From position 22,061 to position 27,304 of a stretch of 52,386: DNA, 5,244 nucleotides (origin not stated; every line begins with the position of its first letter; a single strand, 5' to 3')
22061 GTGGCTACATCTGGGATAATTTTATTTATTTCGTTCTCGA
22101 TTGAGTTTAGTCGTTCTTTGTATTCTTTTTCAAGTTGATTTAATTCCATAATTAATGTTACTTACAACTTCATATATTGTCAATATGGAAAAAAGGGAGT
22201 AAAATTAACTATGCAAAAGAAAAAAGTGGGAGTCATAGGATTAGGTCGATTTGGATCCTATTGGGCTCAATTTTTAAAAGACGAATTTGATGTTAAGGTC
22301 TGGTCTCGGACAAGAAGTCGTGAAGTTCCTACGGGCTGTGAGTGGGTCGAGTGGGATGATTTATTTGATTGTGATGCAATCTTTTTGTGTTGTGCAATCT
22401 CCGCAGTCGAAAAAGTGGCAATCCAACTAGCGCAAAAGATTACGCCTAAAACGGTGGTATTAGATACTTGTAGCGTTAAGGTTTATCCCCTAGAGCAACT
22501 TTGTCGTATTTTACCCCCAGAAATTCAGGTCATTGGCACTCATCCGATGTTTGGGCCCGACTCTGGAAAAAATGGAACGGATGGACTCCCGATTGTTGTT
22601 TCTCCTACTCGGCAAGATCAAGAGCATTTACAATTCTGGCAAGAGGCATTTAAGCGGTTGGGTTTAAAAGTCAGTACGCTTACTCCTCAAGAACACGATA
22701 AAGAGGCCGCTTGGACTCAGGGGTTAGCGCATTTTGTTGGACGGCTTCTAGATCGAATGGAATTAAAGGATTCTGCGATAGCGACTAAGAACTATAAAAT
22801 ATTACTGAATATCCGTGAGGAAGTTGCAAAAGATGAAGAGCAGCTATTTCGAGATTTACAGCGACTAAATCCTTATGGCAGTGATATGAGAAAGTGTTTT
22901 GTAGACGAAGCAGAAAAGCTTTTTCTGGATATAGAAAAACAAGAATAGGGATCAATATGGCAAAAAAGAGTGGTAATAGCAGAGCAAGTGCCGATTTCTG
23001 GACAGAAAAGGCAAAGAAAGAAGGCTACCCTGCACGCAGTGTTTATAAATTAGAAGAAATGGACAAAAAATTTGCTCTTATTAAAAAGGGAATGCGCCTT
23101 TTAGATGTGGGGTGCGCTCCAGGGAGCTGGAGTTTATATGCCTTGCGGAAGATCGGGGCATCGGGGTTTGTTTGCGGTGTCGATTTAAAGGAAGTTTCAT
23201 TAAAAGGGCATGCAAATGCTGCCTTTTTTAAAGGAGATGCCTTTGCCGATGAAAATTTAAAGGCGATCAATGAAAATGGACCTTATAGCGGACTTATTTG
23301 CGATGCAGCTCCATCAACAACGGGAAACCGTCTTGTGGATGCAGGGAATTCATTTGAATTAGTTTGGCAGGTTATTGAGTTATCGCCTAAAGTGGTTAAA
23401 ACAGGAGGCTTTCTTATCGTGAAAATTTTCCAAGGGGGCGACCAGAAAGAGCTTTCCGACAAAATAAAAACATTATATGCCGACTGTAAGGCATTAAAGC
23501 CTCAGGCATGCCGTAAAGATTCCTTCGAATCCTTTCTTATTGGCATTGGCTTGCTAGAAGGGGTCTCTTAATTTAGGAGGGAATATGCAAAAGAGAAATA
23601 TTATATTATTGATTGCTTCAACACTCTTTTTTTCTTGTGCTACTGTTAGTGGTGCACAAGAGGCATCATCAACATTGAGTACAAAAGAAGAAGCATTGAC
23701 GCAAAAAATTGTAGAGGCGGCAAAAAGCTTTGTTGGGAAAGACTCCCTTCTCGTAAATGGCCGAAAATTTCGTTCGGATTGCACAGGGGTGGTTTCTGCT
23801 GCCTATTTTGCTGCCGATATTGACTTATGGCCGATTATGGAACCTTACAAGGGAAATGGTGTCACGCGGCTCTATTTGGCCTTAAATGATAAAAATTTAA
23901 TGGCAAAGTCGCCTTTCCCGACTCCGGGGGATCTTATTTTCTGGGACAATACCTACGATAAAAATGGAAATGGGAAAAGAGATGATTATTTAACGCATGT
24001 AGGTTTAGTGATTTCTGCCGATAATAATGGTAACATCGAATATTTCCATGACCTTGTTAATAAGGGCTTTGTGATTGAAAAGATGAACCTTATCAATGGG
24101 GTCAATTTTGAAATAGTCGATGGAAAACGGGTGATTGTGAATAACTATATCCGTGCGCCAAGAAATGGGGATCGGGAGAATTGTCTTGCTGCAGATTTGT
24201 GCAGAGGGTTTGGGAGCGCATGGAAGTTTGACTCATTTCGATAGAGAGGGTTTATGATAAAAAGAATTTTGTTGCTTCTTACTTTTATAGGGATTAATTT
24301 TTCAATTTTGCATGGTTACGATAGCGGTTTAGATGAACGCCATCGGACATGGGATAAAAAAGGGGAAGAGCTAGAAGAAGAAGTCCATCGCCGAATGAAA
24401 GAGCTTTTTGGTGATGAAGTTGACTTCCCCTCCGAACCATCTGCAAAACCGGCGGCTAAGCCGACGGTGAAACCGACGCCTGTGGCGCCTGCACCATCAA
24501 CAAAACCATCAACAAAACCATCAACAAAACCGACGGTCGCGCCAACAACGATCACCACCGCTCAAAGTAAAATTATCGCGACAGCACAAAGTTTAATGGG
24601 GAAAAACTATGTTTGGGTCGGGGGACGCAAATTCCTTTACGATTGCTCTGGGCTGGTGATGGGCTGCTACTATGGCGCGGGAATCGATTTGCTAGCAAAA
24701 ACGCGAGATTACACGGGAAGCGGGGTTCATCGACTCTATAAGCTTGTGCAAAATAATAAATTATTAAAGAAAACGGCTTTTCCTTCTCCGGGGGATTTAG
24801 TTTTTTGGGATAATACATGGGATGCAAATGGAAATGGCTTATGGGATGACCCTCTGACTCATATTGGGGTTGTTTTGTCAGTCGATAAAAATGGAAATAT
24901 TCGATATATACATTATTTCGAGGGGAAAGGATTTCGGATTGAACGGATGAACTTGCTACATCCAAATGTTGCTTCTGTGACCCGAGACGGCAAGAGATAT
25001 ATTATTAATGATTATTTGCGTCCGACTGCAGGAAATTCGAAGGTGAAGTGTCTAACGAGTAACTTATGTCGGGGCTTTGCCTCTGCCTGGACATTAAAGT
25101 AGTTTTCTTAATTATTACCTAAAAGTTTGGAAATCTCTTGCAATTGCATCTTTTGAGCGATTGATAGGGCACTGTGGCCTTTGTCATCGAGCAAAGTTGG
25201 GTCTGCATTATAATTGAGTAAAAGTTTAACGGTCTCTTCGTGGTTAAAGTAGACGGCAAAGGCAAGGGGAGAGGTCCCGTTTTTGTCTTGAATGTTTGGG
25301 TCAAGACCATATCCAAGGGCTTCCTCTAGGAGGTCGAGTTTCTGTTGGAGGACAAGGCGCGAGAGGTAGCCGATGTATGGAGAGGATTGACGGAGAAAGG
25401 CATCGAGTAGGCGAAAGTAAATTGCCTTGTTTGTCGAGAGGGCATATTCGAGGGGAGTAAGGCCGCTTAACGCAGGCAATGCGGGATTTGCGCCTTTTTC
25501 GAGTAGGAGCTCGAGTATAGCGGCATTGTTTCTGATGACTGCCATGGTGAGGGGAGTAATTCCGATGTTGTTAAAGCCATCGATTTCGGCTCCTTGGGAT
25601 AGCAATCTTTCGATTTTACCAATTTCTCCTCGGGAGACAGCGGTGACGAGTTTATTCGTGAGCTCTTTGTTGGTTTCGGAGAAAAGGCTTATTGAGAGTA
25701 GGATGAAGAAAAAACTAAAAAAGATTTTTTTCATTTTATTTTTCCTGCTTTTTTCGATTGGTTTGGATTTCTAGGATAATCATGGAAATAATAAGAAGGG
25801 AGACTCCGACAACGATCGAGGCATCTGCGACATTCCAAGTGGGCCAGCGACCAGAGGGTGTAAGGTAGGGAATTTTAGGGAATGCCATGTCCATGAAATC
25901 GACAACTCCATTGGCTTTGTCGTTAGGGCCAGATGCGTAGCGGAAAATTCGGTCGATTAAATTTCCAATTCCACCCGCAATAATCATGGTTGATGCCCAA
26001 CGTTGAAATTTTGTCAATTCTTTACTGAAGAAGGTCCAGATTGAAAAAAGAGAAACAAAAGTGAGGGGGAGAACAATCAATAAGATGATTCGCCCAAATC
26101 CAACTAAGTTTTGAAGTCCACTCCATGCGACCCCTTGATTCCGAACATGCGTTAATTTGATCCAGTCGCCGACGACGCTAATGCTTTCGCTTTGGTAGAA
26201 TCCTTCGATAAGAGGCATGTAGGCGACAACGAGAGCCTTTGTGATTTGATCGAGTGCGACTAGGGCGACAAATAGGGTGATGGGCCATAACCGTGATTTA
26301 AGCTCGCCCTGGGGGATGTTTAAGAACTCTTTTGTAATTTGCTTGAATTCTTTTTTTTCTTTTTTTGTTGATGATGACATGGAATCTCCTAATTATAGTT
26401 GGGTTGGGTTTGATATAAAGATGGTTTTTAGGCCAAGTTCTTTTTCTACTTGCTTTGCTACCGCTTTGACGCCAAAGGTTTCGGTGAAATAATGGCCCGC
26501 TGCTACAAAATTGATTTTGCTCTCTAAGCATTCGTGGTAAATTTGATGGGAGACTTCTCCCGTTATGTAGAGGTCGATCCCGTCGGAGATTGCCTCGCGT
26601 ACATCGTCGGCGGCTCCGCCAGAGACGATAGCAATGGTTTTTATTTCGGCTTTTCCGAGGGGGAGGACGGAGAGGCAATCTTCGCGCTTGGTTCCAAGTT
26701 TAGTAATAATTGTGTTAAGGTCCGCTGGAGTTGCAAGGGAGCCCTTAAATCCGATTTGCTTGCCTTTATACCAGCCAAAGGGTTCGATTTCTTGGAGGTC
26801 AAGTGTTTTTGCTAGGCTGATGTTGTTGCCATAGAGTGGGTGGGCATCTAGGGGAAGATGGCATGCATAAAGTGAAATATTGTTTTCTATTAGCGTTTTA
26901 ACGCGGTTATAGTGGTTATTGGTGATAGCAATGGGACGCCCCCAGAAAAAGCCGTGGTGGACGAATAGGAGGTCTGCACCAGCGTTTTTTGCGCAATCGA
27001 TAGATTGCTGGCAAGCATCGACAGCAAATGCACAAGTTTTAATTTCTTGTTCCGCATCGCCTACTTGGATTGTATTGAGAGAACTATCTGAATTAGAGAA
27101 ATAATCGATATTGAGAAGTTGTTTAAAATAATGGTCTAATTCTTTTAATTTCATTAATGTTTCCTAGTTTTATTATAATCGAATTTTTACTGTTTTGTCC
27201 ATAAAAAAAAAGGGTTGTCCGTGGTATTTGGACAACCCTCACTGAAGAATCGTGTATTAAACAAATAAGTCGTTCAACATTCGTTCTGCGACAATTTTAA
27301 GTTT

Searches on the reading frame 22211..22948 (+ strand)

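Call 14: search_protein_families(library=pfam, proteins=[window:22211-22948:+], max_evalue=0.0001)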
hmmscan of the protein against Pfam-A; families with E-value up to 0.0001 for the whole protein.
window:22211-22948:+ (245 aa): 2 families
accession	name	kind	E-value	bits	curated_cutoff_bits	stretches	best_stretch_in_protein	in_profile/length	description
PF02153.23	PDH_N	-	1.2e-14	54.6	26.5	1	50-154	42-152/154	Prephenate dehydrogenase, nucleotide-binding domain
PF02826.25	2-Hacid_dh_C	-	2.1e-06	27.7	25.1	1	2-66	35-104/178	D-isomer specific 2-hydroxyacid dehydrogenase, NAD binding domain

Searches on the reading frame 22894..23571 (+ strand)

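Call 14: search_protein_families(library=pfam, proteins=[window:22894-23571:+], max_evalue=0.0001)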
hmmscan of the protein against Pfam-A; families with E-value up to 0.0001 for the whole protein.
window:22894-23571:+ (225 aa): 2 families
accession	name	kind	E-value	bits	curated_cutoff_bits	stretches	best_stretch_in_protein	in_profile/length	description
PF01728.25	FtsJ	-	3.1e-40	138.5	24.1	1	45-218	1-179/181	FtsJ-like methyltransferase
PF13847.12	Methyltransf_31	-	1.2e-06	28.7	27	1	63-198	1-126/145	Methyltransferase domain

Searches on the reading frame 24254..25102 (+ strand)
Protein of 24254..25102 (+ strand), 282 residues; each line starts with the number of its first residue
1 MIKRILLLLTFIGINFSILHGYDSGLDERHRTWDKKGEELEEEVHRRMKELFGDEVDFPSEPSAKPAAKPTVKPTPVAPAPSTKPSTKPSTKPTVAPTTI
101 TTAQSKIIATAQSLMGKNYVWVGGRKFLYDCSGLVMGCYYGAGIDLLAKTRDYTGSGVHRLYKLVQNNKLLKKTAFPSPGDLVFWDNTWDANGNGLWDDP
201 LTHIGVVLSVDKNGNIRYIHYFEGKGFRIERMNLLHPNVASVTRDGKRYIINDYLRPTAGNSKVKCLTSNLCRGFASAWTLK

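Call 14: search_protein_families(library=pfam, proteins=[window:24254-25102:+], max_evalue=0.0001)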
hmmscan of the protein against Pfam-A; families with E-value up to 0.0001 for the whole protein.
window:24254-25102:+ (282 aa): 2 families
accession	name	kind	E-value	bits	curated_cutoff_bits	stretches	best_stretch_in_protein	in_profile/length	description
PF00877.26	NLPC_P60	-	2.1e-09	37.7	23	1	116-232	1-91/105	NlpC/P60 family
PF05257.22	CHAP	-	4e-05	24.5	26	1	129-220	8-79/81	CHAP domain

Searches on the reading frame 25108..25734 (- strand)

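Call 14: search_protein_families(library=pfam, proteins=[window:25108-25734:-], max_evalue=0.0001)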
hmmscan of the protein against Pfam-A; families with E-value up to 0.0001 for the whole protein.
window:25108-25734:- (208 aa): 5 families
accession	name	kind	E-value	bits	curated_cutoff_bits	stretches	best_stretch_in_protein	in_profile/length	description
PF12796.13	Ank_2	-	3.7e-23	82.3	27.3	2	129-205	6-79/90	Ankyrin repeats (3 copies)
PF13637.12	Ank_4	-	1.9e-20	72.9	22.7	2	128-173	5-50/50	Ankyrin repeats (many copies)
PF13857.12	Ank_5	-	7.6e-16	58.5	27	2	143-193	6-56/56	Ankyrin repeats (many copies)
PF00023.36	Ank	-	7.6e-16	57.8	21.1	1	152-183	1-32/33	Ankyrin repeat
PF13606.12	Ank_3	-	6.7e-12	44.8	22.3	0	58-84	2-28/30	Ankyrin repeat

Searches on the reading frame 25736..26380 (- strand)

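Call 89: search_protein_families(library=pfam, proteins=[window:25736-26380:-], max_evalue=0.0001)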
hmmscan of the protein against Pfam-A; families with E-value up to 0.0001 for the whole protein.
window:25736-26380:- (214 aa): 1 family
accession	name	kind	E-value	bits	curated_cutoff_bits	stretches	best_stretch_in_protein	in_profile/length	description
PF01252.23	Peptidase_A8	-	4.8e-33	114.8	25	1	37-201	2-141/142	Signal peptidase (SPase) II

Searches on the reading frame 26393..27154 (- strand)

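Call 89: search_protein_families(library=pfam, proteins=[window:26393-27154:-], max_evalue=0.0001)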
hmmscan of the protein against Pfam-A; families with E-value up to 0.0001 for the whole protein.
window:26393-27154:- (253 aa): 1 family
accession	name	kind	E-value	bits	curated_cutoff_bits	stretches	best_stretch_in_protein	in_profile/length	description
PF01784.24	DUF34_NIF3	-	3.7e-65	220.5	23.4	1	1-248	1-251/256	Duf34/NIF3 (NGG1p interacting factor 3)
